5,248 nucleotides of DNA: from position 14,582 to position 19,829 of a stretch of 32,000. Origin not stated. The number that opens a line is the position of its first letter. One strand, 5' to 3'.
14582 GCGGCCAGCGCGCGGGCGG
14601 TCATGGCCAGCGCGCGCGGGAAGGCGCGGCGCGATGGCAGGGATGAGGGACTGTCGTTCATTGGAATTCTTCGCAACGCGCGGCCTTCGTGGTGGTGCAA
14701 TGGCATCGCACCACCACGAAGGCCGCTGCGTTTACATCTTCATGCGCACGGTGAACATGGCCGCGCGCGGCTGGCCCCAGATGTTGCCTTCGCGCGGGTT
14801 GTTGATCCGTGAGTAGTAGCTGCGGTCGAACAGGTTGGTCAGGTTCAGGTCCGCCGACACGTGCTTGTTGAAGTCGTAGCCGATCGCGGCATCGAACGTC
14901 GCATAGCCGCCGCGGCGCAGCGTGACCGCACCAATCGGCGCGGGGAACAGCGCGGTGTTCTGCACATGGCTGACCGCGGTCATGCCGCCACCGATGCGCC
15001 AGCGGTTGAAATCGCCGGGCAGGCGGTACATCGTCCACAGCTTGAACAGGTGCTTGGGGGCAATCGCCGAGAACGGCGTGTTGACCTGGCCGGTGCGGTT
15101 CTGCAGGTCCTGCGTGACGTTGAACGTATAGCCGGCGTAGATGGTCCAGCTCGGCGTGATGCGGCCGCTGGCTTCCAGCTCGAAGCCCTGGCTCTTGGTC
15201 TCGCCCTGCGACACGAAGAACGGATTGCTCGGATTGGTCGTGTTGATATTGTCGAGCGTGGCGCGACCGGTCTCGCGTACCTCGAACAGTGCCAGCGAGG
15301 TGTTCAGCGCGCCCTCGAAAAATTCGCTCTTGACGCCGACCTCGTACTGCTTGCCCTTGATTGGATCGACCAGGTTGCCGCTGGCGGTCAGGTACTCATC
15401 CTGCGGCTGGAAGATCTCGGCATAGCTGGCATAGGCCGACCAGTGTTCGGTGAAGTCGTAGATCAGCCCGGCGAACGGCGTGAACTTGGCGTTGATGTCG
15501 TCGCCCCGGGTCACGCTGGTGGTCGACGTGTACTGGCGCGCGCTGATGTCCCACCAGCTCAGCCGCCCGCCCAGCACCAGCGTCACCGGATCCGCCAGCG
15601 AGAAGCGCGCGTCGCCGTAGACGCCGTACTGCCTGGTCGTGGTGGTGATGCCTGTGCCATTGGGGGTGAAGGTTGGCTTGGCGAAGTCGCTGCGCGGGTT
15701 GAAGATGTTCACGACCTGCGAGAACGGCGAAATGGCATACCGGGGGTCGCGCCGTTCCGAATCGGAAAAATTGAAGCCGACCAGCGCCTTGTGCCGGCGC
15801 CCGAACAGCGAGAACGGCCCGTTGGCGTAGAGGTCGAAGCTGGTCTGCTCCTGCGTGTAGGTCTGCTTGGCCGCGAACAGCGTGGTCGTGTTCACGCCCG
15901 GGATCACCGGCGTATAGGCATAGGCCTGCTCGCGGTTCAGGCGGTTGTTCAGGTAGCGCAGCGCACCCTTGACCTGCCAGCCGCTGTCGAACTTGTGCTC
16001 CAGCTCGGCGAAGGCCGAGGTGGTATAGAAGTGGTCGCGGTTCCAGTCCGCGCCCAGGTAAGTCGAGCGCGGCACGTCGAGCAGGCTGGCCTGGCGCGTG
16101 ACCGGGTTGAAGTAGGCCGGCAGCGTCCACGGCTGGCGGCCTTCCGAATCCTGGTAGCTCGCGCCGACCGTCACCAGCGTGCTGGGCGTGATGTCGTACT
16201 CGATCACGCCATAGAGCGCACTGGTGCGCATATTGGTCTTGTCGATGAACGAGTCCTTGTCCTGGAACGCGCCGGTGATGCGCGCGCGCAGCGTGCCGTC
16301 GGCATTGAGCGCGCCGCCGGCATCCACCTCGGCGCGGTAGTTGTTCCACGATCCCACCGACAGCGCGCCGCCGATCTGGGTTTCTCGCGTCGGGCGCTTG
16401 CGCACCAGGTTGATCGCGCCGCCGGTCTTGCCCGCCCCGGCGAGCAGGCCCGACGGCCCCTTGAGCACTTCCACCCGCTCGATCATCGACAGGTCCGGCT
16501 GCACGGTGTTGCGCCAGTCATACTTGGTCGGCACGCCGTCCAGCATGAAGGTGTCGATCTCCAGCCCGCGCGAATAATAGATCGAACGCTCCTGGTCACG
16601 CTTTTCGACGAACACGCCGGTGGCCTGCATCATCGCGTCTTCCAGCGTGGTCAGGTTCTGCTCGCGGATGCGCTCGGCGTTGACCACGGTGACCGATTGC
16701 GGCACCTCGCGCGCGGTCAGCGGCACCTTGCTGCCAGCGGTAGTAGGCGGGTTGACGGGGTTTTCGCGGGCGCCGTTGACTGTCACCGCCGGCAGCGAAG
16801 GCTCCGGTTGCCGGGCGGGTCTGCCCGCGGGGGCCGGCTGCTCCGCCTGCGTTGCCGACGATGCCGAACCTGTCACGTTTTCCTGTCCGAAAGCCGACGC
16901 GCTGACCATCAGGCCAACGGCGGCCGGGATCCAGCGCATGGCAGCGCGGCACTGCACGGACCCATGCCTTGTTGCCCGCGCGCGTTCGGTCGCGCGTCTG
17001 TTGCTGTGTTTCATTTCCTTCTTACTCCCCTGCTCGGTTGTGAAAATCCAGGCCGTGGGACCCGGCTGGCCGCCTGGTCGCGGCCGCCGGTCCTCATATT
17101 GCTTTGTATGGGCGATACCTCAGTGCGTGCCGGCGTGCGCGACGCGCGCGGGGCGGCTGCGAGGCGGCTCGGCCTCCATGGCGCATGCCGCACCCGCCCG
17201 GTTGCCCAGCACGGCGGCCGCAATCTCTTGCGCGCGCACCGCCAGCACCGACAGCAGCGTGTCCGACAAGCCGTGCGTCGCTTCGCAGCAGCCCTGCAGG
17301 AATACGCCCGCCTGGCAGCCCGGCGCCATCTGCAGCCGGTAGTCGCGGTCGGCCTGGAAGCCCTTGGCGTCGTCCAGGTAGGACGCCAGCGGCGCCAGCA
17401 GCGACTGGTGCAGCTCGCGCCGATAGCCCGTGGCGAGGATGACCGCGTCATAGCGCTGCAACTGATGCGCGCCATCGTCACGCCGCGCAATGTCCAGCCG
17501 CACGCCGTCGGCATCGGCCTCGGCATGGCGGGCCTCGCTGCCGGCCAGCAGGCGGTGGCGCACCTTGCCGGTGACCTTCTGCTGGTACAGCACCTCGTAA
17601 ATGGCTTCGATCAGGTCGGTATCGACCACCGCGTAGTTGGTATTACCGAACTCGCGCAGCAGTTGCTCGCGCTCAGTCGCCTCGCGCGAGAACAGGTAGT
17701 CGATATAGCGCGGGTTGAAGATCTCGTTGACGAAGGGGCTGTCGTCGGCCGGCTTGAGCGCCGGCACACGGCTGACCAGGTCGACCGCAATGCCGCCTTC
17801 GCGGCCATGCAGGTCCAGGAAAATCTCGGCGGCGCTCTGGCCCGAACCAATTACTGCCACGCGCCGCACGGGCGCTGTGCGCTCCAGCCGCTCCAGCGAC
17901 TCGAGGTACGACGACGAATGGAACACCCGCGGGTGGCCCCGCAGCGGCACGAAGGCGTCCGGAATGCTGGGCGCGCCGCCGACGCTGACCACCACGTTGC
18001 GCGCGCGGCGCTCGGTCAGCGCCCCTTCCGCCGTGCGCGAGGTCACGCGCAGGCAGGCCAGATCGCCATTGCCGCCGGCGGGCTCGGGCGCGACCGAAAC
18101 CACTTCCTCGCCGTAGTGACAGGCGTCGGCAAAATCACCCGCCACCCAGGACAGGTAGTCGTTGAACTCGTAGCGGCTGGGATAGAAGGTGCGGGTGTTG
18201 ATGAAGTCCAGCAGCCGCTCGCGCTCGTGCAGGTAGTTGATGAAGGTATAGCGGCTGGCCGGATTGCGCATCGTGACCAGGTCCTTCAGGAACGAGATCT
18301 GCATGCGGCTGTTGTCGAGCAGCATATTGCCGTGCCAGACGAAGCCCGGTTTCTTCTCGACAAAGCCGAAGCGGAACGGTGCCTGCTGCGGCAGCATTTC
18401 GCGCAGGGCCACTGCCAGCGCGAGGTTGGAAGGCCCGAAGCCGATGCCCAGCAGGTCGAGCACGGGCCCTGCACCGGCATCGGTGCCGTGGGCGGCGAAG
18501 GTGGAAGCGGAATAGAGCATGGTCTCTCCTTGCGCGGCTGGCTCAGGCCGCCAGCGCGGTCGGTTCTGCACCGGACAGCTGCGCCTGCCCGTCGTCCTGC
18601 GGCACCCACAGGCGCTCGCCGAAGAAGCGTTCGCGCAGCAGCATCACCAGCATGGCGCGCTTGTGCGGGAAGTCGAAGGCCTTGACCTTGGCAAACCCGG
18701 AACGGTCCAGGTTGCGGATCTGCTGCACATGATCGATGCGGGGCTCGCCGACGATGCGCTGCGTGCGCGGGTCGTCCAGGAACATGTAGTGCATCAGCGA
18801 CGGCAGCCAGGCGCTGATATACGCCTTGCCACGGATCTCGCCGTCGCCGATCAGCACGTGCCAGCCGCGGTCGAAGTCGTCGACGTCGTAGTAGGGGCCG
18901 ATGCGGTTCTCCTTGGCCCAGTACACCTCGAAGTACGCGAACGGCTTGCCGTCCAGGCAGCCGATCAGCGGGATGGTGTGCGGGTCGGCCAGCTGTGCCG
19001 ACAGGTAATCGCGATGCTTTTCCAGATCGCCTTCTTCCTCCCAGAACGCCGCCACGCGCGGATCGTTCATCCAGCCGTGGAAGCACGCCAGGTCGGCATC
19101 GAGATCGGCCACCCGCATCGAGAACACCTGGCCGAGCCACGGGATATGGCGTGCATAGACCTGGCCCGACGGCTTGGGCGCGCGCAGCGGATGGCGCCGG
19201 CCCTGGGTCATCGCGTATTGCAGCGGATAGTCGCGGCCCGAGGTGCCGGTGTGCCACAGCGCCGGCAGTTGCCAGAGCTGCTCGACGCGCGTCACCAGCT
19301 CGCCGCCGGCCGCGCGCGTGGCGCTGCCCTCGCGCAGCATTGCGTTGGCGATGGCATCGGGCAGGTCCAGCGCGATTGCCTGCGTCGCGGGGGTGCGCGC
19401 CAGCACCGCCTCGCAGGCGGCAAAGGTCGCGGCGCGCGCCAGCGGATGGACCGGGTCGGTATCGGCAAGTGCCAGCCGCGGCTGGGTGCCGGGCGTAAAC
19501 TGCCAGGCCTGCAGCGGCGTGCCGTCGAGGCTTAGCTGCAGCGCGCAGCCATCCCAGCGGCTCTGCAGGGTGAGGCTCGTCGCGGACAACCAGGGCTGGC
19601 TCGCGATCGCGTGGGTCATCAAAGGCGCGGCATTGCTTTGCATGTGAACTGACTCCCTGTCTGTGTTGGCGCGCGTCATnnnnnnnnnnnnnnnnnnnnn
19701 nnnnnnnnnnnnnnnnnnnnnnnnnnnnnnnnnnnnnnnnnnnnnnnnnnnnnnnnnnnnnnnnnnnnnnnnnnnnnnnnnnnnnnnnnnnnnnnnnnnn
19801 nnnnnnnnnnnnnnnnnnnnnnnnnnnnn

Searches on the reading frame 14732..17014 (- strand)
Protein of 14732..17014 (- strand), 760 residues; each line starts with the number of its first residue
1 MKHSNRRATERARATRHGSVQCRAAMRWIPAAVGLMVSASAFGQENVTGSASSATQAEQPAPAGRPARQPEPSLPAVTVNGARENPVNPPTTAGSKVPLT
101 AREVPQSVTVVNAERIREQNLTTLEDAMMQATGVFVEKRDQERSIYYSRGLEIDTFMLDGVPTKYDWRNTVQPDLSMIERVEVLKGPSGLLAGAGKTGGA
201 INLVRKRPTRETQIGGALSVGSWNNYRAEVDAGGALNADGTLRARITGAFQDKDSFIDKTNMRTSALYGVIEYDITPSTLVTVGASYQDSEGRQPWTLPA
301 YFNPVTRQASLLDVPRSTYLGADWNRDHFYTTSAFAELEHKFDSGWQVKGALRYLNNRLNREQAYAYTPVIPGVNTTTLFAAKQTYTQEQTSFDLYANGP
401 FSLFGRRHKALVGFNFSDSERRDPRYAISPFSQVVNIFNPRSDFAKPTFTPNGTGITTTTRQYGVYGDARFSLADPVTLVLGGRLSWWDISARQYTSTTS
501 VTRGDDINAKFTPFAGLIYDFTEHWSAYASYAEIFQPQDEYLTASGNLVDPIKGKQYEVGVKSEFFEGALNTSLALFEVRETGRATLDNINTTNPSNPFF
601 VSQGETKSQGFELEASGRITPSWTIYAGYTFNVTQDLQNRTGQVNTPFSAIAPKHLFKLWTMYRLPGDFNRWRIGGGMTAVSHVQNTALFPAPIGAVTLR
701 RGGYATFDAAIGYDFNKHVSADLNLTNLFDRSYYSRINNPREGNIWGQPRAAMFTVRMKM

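Call 7: search_protein_families(library=pfam, proteins=[window:14732-17014:-], max_evalue=0.001)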
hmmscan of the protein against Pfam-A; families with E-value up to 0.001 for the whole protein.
window:14732-17014:- (760 aa): 2 families
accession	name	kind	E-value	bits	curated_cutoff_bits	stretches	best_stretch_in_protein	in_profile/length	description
PF00593.30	TonB_dep_Rec_b-barrel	-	1.1e-57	197.3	27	1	296-728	24-436/436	TonB dependent receptor-like, beta-barrel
PF07715.20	Plug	-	6.2e-20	72.2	23.9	1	101-200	2-107/107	TonB-dependent Receptor Plug Domain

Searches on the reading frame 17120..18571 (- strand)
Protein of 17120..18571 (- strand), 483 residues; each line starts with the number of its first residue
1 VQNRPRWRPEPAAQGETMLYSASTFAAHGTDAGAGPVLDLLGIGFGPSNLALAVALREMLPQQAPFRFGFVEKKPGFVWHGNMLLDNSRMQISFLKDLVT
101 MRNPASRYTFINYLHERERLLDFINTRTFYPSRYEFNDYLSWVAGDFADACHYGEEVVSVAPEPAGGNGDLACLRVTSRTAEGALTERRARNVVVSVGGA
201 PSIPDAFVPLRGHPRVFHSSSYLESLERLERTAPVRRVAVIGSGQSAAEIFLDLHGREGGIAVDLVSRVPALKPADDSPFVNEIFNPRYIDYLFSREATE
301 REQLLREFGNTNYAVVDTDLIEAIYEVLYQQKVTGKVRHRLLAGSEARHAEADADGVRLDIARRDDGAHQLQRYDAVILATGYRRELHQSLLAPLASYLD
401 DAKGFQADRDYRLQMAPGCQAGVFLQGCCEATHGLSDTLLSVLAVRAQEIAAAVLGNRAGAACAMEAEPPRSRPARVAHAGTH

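Call 8: search_protein_families(library=pfam, proteins=[window:17120-18571:-], max_evalue=0.001)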
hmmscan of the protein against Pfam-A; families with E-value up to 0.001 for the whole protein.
window:17120-18571:- (483 aa): 3 families
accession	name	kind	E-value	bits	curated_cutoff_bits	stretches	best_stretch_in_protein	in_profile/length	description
PF13434.12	Lys_Orn_oxgnase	-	6.7e-117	390.8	21.3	1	37-385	2-339/339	L-lysine 6-monooxygenase/L-ornithine 5-monooxygenase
PF13454.12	NAD_binding_9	-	7.6e-08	32.9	21.8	1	43-198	3-153/155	FAD-NAD(P)-binding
PF07992.20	Pyr_redox_2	-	7.9e-07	29.2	26.1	1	181-296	91-204/291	Pyridine nucleotide-disulphide oxidoreductase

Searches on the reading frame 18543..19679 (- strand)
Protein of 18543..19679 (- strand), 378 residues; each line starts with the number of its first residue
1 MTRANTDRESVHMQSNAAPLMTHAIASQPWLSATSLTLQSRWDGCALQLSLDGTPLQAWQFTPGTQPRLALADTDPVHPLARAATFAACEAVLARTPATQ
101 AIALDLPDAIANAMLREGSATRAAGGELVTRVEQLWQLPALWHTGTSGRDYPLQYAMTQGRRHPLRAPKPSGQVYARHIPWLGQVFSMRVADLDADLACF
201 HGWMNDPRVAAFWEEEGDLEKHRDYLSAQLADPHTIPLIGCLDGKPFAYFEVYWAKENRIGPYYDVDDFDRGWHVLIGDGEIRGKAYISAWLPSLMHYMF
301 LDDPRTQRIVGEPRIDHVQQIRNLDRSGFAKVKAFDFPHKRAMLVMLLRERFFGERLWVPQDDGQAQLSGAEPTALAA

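Call 8: search_protein_families(library=pfam, proteins=[window:18543-19679:-], max_evalue=0.001)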
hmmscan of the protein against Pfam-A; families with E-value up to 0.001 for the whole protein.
window:18543-19679:- (378 aa): 1 family
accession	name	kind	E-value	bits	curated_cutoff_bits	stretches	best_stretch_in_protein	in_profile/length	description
PF13523.12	Acetyltransf_8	-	2.4e-58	196.3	27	1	192-337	1-145/145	Acetyltransferase (GNAT) domain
